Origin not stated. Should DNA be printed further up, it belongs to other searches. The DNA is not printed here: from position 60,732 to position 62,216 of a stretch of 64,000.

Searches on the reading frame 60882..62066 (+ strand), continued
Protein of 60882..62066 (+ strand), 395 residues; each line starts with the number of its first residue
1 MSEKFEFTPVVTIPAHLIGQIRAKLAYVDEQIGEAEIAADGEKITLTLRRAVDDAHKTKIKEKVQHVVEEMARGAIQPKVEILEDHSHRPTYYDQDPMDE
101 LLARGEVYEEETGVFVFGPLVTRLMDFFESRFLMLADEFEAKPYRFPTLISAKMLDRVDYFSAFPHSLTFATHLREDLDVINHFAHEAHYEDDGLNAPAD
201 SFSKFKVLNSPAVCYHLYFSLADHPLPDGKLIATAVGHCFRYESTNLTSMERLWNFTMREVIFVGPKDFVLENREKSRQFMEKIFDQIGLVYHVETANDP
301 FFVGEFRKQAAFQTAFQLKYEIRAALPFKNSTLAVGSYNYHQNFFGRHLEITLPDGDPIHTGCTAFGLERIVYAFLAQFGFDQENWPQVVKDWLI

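Call 59: get_annotated_region(hit=H1, flank=9000)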
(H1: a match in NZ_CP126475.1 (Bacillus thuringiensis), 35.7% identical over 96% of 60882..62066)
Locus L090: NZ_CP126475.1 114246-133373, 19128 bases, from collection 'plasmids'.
description: Bacillus thuringiensis strain DHC4 plasmid unnamed1, complete sequence
organism: Bacillus thuringiensis (NCBI taxid 1428)
taxonomy: Bacteria; Bacillota; Bacilli; Bacillales; Bacillaceae; Bacillus; Bacillus thuringiensis
host: -; source: mixed culture,termite gut; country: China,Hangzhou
typing (MOB-suite, as given by PLSDB): non-mobilizable; replicon rep_cluster_125; mating-pair formation MPF_T
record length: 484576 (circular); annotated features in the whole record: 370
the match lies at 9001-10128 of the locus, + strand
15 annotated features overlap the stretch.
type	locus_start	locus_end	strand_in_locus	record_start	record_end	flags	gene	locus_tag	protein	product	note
CDS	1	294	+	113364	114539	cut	-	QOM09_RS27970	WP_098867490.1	ATP-grasp domain-containing protein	-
CDS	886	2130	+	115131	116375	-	-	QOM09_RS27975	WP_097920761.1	MFS transporter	GO:0055085 - transmembrane transport [Evidence IEA]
CDS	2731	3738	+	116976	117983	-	galE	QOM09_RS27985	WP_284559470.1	UDP-glucose 4-epimerase GalE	GO:0006012 - galactose metabolic process [Evidence IEA]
CDS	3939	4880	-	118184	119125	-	-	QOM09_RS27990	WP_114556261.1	IS3 family transposase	-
CDS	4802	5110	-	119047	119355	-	-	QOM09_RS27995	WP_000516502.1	helix-turn-helix domain-containing protein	-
CDS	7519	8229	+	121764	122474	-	-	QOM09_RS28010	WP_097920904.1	hypothetical protein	-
CDS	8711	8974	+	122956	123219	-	-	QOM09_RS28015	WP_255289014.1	acyl carrier protein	-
CDS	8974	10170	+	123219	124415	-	-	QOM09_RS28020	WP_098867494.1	aminoacyl--tRNA ligase-related protein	GO:0006418 - tRNA aminoacylation for protein translation [Evidence IEA]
CDS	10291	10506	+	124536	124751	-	-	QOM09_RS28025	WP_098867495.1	hypothetical protein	-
CDS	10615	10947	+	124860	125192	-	-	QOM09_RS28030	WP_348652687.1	aminoglycoside 6-adenylyltransferase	-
CDS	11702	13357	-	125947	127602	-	-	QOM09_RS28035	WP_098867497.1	formyltransferase family protein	GO:0009058 - biosynthetic process [Evidence IEA]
CDS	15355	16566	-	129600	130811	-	-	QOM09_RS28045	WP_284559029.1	IS110 family transposase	-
CDS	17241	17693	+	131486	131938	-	-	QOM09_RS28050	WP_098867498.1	MarR family transcriptional regulator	GO:0006355 - regulation of DNA-templated transcription [Evidence IEA]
CDS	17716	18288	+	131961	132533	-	-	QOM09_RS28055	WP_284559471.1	isochorismatase family protein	-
CDS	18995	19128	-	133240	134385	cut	-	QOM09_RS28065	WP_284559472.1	DUF418 domain-containing protein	-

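Call 61: search_solved_structures(query=A1, max_evalue=0.01, show_alignments=0)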
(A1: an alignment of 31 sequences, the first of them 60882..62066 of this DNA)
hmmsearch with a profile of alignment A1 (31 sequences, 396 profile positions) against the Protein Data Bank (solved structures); distinct sequences matched with E-value up to 0.01: 17.
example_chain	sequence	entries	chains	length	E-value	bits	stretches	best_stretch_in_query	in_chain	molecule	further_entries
3mey_A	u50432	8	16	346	2.2e-67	230.9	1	87-391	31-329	Bll0957 protein | Amino acid--[acyl-carrier-protein] ligase 1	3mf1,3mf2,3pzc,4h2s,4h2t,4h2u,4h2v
4h2w_A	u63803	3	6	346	2.8e-66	227.2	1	87-391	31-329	Amino acid--[acyl-carrier-protein] ligase 1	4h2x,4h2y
3w3s_A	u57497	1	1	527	1.4e-54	188.7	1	73-394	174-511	Type-2 serine--tRNA ligase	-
2cim_A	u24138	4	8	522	3.4e-38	134.7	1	41-393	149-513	SERYL-TRNA SYNTHETASE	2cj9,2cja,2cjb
1nj1_A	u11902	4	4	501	0.00034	22.8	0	208-293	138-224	Proline-tRNA Synthetase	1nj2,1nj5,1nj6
2j3l_A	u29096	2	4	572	0.00043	22.5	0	94-155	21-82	PROLYL-TRNA SYNTHETASE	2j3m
6h9x_A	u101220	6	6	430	0.00075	21.7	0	199-291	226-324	Serine--tRNA ligase | Serine-tRNA ligase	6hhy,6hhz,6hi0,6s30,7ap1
1nj8_A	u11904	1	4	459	0.0017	20.5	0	173-293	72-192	Proline-tRNA Synthetase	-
5znj_A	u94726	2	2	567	0.0021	20.2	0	83-151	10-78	Proline--tRNA ligase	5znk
1h4q_A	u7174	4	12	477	0.0027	19.8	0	96-171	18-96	PROLYL-TRNA SYNTHETASE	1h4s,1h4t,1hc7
9qof_A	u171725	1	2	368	0.0028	19.8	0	201-291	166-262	Serine--tRNA ligase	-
4tqd_A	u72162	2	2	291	0.004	19.3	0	202-292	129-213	Pyrrolysine--tRNA ligase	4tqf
30xk_A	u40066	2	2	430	0.0042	19.2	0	202-291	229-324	Serine--tRNA ligase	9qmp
2dq3_A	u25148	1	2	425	0.0043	19.2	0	197-293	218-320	Seryl-tRNA synthetase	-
6r1m_A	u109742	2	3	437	0.0044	19.1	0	202-291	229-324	Serine--tRNA ligase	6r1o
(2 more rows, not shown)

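Call 63: search_protein_families(library=ncbifam, max_evalue=0.001, proteins=[window:60882-62066:+, L002:11185-11694:+, L002:11684-12457:+, L002:12457-13776:+, L002:7214-8854:+, L002:8847-9743:+, L002:6305-7198:+, L002:5061-6305:+, L002:4219-5040:+])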
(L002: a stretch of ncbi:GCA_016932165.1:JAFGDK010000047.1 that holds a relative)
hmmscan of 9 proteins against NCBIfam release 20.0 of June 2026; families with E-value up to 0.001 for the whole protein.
window:60882-62066:+ (395 aa): 3 families
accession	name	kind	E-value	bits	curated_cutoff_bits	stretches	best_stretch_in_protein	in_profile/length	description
NF005479.0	PRK07080.1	equivalog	1.8e-47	161.9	357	1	92-394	17-315/318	amino acid--[acyl-carrier-protein] ligase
NF002120.0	PRK00960.1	equivalog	4.7e-41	140.9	611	1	47-392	148-503/518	serine--tRNA ligase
TIGR00415.1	serS_MJ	equivalog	5.3e-32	110.9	489.55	1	32-392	121-500/518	serine--tRNA ligase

L002:11185-11694:+ (170 aa): 11 families
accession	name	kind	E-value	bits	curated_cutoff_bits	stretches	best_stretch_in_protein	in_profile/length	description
NF002959.0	PRK03624.1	equivalog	1.1e-07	31.7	124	1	92-150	73-131/147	GNAT family acetyltransferase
NF049894.1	CG3035_N_ac_Glu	equivalog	1.7e-07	30.8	280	1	94-153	235-294/300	N-acetylglutamate synthase, CG3035 family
NF040502.1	PPT_acetyltrans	equivalog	6.7e-07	29.2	300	1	43-149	41-143/183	phosphinothricin N-acetyltransferase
TIGR01575.1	rimI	equivalog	1.1e-06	28.8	86.4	1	63-150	35-114/132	ribosomal protein S18-alanine N-acetyltransferase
NF007527.0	PRK10140.1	equivalog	3.7e-06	26.9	236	1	16-152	13-140/162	N-acetyltransferase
NF040504.1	resist_ArsN1b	equivalog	2.4e-05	24.2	210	1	64-149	52-134/159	arsinothricin resistance N-acetyltransferase ArsN1 family B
NF043067.1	AAC_6p_group_E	equivalog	8.5e-05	22.4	140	1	57-149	35-128/140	aminoglycoside 6'-N-acetyltransferase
TIGR03448.1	mycothiol_MshD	equivalog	8.6e-05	22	163.1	1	64-150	205-287/294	mycothiol synthase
NF040503.1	resist_ArsN1a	equivalog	0.00024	20.9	170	1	47-149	39-134/159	arsinothricin resistance N-acetyltransferase ArsN1 family A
TIGR03585.1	PseH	equivalog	0.00036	20.6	93.1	1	106-154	90-139/156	UDP-4-amino-4,6-dideoxy-N-acetyl-beta-L-altrosamine N-acetyltransferase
NF007025.1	PRK09491.1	equivalog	0.00045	20.2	173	1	93-149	64-120/145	ribosomal protein S18-alanine N-acetyltransferase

L002:11684-12457:+ (258 aa): 5 families
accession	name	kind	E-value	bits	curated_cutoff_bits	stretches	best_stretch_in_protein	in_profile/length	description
NF033082.0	AAC_3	equivalog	1.9e-22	79.9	270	2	74-183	84-195/262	aminoglycoside 3-N-acetyltransferase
NF033081.0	AAC_3_IV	equivalog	1.6e-19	70.3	420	1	8-252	3-236/252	AAC(3)-IV family aminoglycoside N-acetyltransferase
NF033080.0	AAC_3_II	subfamily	1.6e-15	57.3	480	1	75-173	86-186/268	AAC(3)-II family aminoglycoside N-acetyltransferase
NF033612.0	AAC_3_VIa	exception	8.4e-12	44.9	675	1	74-181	103-212/298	aminoglycoside N-acetyltransferase AAC(3)-VIa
NF033180.1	AAC_3_VIII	exception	4.1e-11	42.6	560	1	84-212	109-232/286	aminoglycoside N-acetyltransferase AAC(3)-VIII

L002:12457-13776:+ (440 aa): 1 family
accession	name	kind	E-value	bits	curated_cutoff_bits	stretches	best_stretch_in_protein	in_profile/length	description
TIGR03859.1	PQQ_PqqD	equivalog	0.00037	20.3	46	0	386-414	35-63/81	pyrroloquinoline quinone biosynthesis peptide chaperone PqqD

L002:7214-8854:+ (547 aa): 2 families
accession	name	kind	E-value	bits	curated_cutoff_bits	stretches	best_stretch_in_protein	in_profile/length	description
NF046086.1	BFO_1060_trans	domain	1.7e-13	50.4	200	1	328-432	193-285/365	BFO_1060 family glycosyltransferase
TIGR04396.2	surf_polysacc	subfamily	0.0009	18.5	125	0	325-435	196-287/427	surface carbohydrate biosynthesis protein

L002:8847-9743:+ (299 aa): 15 families
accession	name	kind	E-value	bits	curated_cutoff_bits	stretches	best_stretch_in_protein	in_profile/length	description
NF045667.1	MTase_DVU1556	equivalog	5.8e-10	39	155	1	164-279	79-190/213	DVU_1556 family methyltransferase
NF043040.1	corrin_prot_MT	hypoth_equivalog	6.9e-07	28.9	180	0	149-206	89-147/216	corrinoid protein-associated methyltransferase CpaM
TIGR01983.1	UbiG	equivalog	9.5e-07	28.3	102.95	0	156-206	103-151/228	bifunctional 2-polyprenyl-6-hydroxyphenol methylase/3-demethylubiquinol 3-O-methyltransferase UbiG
NF001241.0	PRK00216.1-2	equivalog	4.3e-06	26.5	327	1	47-207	44-148/231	demethylmenaquinone methyltransferase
NF045649.1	2X_seleno_MduS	exception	2e-05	23.7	380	0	154-217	94-156/338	methyltransferase domain-containing selenoprotein MduS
NF041537.1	ArsM_AhpD_UU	exception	6.1e-05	22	510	1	164-207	140-181/345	arsenite methyltransferase/AhpD domain selenoprotein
NF052510.1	methyltran_MpqE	exception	6.3e-05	22.5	335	1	152-213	100-157/234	methyl-plastoquinone biosynthesis methyltransferase MpqE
NF008823.0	PRK11873.1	subfamily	8.8e-05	22.1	263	1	165-205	142-180/272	arsenite methyltransferase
NF041536.1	ArsM_DUF2284_UU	exception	0.00012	20.6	575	1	159-228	136-204/459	arsenite methyltransferase/DUF2284 domain selenoprotein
TIGR02072.1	BioC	equivalog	0.00015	21.7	184.95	0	151-213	80-139/244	malonyl-ACP O-methyltransferase BioC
NF045823.1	PthPhpthDimycoMt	equivalog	0.00015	21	300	1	164-205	126-165/256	phthiotriol/phenolphthiotriol dimycocerosates methyltransferase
NF007610.0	PRK10258.1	equivalog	0.00017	21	342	0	174-219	106-151/251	malonyl-ACP O-methyltransferase BioC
NF040538.1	methyl_ArsM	equivalog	0.00025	20.3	500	1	164-206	166-208/356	arsinothricin biosynthesis methyltransferase ArsM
TIGR01934.1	MenG_MenH_UbiE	subfamily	0.00033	20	158.35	0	150-206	88-141/223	ubiquinone/menaquinone biosynthesis methyltransferase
NF001244.0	PRK00216.1-5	equivalog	0.00056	19.3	216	1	151-271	101-216/236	bifunctional demethylmenaquinone methyltransferase/2-methoxy-6-polyprenyl-1,4-benzoquinol methylase UbiE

L002:6305-7198:+ (298 aa): 2 families
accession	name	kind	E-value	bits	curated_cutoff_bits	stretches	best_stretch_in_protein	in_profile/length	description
TIGR03569.1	NeuB_NnaB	equivalog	9.2e-77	258.3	399.65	1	18-290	1-279/329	N-acetylneuraminate synthase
TIGR03586.1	PseI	equivalog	2.2e-65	221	340.25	1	18-290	2-277/327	pseudaminic acid synthase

L002:5061-6305:+ (415 aa): 16 families
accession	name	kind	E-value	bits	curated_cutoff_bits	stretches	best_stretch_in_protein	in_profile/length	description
TIGR03584.1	PseF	equivalog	6.5e-47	160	205.7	1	10-237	1-220/222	pseudaminic acid cytidylyltransferase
NF007019.0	PRK09484.1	equivalog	1.2e-33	116.3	208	1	256-409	23-177/187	3-deoxy-manno-octulosonate-8-phosphatase KdsC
TIGR01670.1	KdsC-phosphatas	subfamily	1.8e-27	96.2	106.95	1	259-406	2-150/154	3-deoxy-D-manno-octulosonate 8-phosphate phosphatase, YrbI family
NF058599.1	KDN-9-PPhBT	equivalog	1.6e-24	86.9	180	1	259-406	3-151/152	3-deoxy-D-glycero-D-galacto-nonulopyranosonate 9-phosphatase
TIGR02726.1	phenyl_P_delta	equivalog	7e-24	84.9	281.95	1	258-407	7-157/169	phenylphosphate carboxylase subunit delta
TIGR01487.1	Pglycolate_arch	equivalog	9.6e-12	45.2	122.75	1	329-397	144-212/215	phosphoglycolate phosphatase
NF003950.0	PRK05450.1-3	subfamily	2.6e-11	43.3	234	1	9-139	3-125/248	3-deoxy-manno-octulosonate cytidylyltransferase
NF003952.0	PRK05450.1-5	subfamily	4.7e-11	42.3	193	1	8-72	2-66/250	3-deoxy-manno-octulosonate cytidylyltransferase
NF002245.0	PRK01158.1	equivalog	4.5e-10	39.2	198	1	331-400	156-225/233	phosphoglycolate phosphatase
NF009905.0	PRK13368.1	subfamily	9.3e-10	38.2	255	1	9-72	3-66/243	3-deoxy-manno-octulosonate cytidylyltransferase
TIGR01482.1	SPP-subfamily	subfamily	8.8e-08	32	107.15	1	330-398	147-215/225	sucrose-phosphate phosphatase subfamily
TIGR00466.1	kdsB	equivalog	2.1e-07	30.6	155.2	1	11-74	5-67/241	3-deoxy-manno-octulosonate cytidylyltransferase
NF003948.0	PRK05450.1-1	equivalog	2.7e-06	26.8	281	1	8-75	5-71/248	3-deoxy-manno-octulosonate cytidylyltransferase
TIGR00099.1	Cof-subfamily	subfamily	1.3e-05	24.9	137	1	333-388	189-244/256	Cof-type HAD-IIB family hydrolase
NF007821.0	PRK10530.1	equivalog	0.00036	19.9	274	0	328-389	195-256/272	pyridoxal phosphatase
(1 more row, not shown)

L002:4219-5040:+ (274 aa): 215 families (the best 25 are shown)
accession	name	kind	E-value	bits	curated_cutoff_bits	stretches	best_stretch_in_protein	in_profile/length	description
NF006070.0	PRK08213.1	subfamily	5e-55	186.8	279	1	3-273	3-258/259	gluconate 5-dehydrogenase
NF006619.0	PRK09186.1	equivalog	6.8e-53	179.9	255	1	10-272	2-255/256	oxidoreductase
NF005853.0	PRK07774.1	equivalog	1.5e-51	175.2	303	1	8-272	2-247/250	SDR family oxidoreductase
NF004774.0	PRK06114.1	equivalog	9e-50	169.4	360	1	5-274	9-262/262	SDR family oxidoreductase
NF005559.1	PRK07231.1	subfamily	1e-49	169.3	215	1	10-272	2-248/249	glucose 1-dehydrogenase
NF006132.0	PRK08277.1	subfamily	1.6e-49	168.8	281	1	4-274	2-277/280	D-mannonate oxidoreductase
NF005446.0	PRK07035.1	equivalog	2.3e-49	167.9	373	1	6-272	5-254/255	SDR family oxidoreductase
NF009466.0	PRK12826.1-2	subfamily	5.7e-49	166.8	222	1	12-271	3-244/248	3-oxoacyl-ACP reductase FabG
NF004198.0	PRK05653.1-3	equivalog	6.8e-49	166.6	296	1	9-271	4-246/248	3-oxoacyl-ACP reductase FabG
NF004791.0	PRK06138.1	equivalog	7.9e-48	162.9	312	1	9-274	2-252/252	SDR family oxidoreductase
NF005681.0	PRK07478.1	subfamily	8.8e-46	156.3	267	1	7-271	1-249/254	SDR family oxidoreductase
TIGR01830.1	3oxo_ACP_reduc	equivalog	1.4e-44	152.6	297.75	1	15-270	1-237/239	3-oxoacyl-[acyl-carrier-protein] reductase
NF005309.0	PRK06841.1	subfamily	3.2e-44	151.4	286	1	5-272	8-253/255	GolD/DthD family dehydrogenase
NF052558.1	MBtsdlDhBudC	equivalog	4.3e-44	151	270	1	12-274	3-244/250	meso-2,3-butanediol dehydrogenase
NF005067.0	PRK06484.1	equivalog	1.6e-43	149.1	713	1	11-273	8-253/524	short chain dehydrogenase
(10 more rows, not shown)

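Call 67: predict_structure(alignment_id=A1)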
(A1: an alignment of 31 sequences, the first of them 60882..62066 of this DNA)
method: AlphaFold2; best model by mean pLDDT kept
length: 395 residues; sequences in the alignment: 31
mean_pLDDT: 95.0   pTM: 0.92
mean pLDDT of the five models: 95.0, 94.6, 94.5, 93.8, 93.7
residues with pLDDT >= 90: 360; 70-90: 30; 50-70: 5; < 50: 0
segments of 3 or more residues with pLDDT < 50: none
pLDDT, mean of each block of 10 residues (from residue 1): 95 94 94 97 97 97 96 89 96 96 97 96 98 98 98 95 91 97 97 93 97 97 96 98 92 97 98 98 97 89 68 85 97 97 97 98 98 98 96 92
secondary structure, 60 per line:
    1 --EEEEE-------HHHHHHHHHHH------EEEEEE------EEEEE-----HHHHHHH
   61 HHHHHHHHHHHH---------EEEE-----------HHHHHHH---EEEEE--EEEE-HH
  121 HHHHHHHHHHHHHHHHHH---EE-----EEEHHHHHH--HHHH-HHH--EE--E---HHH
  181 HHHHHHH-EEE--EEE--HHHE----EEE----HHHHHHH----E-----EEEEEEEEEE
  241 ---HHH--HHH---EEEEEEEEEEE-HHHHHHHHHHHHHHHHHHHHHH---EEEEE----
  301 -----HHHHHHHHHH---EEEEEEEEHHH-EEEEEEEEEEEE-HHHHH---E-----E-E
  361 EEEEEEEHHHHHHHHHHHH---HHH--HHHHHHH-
elements in order: E3-7 H15-25 E32-37 E44-48 H54-72 E82-85 H97-103 E107-111 E114-117 H119-138 E149-151 H152-157 H160-163 H178-187 E189-191 E194-196 E207-209 H214-220 E231-240 E255-265 H267-288 E292-296 H306-315 E319-326 E331-342 H344-348 E360-367 H368-379 H388-394

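Call 70: fold_search(model_id=the predicted structure, library=pdb)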
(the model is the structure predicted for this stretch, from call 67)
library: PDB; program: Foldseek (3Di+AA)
matches with E <= 10: 1253; with E <= 0.001: 714
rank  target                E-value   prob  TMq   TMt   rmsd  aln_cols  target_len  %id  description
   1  3w3s_A                9.1e-27  1.00  0.72  0.55  10.3       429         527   19  Crystal structure of A. aeolicus tRNASec in complex with M. kandleri SerRS (released 2013-02-13)
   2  3pzc_A                5.3e-26  1.00  0.67  0.87   3.0       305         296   30  Crystal structure of class II aaRS homologue (Bll0957) complexed with Coenzyme A (released 2011-10-19)
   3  2cim_B                1.1e-25  1.00  0.69  0.58  10.0       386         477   19  Crystal structure of Methanosarcina barkeri seryl-tRNA synthetase (released 2006-06-26)
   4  4h2s_B                1.2e-25  1.00  0.67  0.87   3.0       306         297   31  Crystal structure of Bradyrhizobium japonicum glycine:[carrier protein] ligase complexed with cognate carrier protein  (released 2013-03-06)
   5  4h2w_B                1.2e-25  1.00  0.65  0.85   3.1       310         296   31  Crystal structure of engineered Bradyrhizobium japonicum glycine:[carrier protein] ligase complexed with carrier prote (released 2013-03-06)
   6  2cj9_B                1.3e-25  1.00  0.70  0.57  10.9       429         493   18  Crystal structure of Methanosarcina barkeri seryl-tRNA synthetase complexed with an analog of seryladenylate (released 2006-06-26)
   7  3mf1_A                1.6e-25  1.00  0.67  0.88   2.9       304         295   31  Crystal structure of class II aaRS homologue (Bll0957) complexed with an analogue of glycyl adenylate (released 2010-07-28)
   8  2cj9_A                2.5e-25  1.00  0.70  0.58   9.8       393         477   19  Crystal structure of Methanosarcina barkeri seryl-tRNA synthetase complexed with an analog of seryladenylate (released 2006-06-26)
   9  3mf2_A                3.5e-25  1.00  0.66  0.86   3.0       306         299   31  Crystal structure of class II aaRS homologue (Bll0957) complexed with AMP (released 2010-07-28)
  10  2cja_A                5.3e-25  1.00  0.69  0.58   9.7       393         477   19  Crystal structure of Methanosarcina barkeri seryl-tRNA synthetase complexed with ATP (released 2006-06-26)
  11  4h2w_A                6.3e-25  1.00  0.66  0.87   3.0       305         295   31  Crystal structure of engineered Bradyrhizobium japonicum glycine:[carrier protein] ligase complexed with carrier prote (released 2013-03-06)
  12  3mey_A                8.0e-25  1.00  0.66  0.87   3.0       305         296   31  Crystal structure of class II aaRS homologue (Bll0957) complexed with ATP (released 2010-07-28)
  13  2cja_B                8.5e-25  1.00  0.70  0.57  11.0       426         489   18  Crystal structure of Methanosarcina barkeri seryl-tRNA synthetase complexed with ATP (released 2006-06-26)
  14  2cjb_A                1.6e-24  1.00  0.70  0.59   9.8       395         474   20  Crystal structure of Methanosarcina barkeri seryl-tRNA synthetase complexed with serine (released 2006-06-26)
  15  2cim_A                2.5e-24  1.00  0.69  0.57   9.8       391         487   20  Crystal structure of Methanosarcina barkeri seryl-tRNA synthetase (released 2006-06-26)
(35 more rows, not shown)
